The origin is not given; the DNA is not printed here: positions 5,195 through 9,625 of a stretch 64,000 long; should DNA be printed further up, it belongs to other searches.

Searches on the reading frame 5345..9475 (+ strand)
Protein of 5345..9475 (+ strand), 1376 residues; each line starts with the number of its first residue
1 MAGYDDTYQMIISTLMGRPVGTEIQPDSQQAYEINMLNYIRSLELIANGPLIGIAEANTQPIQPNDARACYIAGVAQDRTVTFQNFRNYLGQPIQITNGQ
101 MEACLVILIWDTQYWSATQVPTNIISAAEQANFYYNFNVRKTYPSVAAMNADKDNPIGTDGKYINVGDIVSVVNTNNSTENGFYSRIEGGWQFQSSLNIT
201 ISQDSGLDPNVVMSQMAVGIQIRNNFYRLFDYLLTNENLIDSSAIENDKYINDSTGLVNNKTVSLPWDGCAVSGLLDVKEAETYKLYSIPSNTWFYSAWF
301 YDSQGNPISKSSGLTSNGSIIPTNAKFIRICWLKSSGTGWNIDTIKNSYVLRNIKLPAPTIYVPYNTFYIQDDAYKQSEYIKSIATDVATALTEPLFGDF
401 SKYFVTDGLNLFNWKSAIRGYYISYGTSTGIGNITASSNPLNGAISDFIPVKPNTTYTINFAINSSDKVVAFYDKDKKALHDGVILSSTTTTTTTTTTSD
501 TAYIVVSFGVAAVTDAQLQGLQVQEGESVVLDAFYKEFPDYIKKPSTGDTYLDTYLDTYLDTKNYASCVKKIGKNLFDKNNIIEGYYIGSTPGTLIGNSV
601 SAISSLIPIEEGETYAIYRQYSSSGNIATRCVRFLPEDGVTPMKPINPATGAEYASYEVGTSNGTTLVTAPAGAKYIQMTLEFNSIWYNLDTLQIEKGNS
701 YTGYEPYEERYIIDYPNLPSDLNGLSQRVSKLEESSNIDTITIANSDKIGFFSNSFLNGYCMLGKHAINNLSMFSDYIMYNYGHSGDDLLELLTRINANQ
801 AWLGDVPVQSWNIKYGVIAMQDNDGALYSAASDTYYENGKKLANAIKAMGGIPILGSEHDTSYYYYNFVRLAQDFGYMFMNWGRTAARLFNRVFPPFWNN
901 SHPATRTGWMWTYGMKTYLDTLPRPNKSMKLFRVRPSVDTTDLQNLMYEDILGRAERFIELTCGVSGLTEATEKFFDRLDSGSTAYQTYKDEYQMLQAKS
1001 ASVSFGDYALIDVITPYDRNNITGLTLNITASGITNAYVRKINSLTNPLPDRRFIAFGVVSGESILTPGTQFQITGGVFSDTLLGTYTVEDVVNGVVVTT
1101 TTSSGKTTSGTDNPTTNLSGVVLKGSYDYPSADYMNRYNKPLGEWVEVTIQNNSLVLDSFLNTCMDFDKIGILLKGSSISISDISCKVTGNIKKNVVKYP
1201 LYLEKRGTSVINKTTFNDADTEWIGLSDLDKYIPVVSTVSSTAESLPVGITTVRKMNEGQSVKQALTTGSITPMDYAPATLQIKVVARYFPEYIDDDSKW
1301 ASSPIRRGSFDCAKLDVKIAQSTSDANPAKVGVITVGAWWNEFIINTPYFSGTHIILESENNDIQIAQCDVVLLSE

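Call 16: search_protein_families(library=pfam, proteins=[window:5345-9475:+], max_evalue=0.01)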
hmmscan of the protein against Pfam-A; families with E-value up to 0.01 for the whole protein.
window:5345-9475:+ (1376 aa): 0 families

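Call 24: search_protein_families(library=phrogs, proteins=[window:5345-9475:+], max_evalue=0.001)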
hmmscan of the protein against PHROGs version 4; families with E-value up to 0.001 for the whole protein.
window:5345-9475:+ (1376 aa): 2 families
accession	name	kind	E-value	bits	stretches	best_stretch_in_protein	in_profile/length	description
phrog_36068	-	unknown function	7.4e-32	111.1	1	728-1320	571-1192/1258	-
phrog_11541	-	unknown function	2e-19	70.4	2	373-711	287-591/832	-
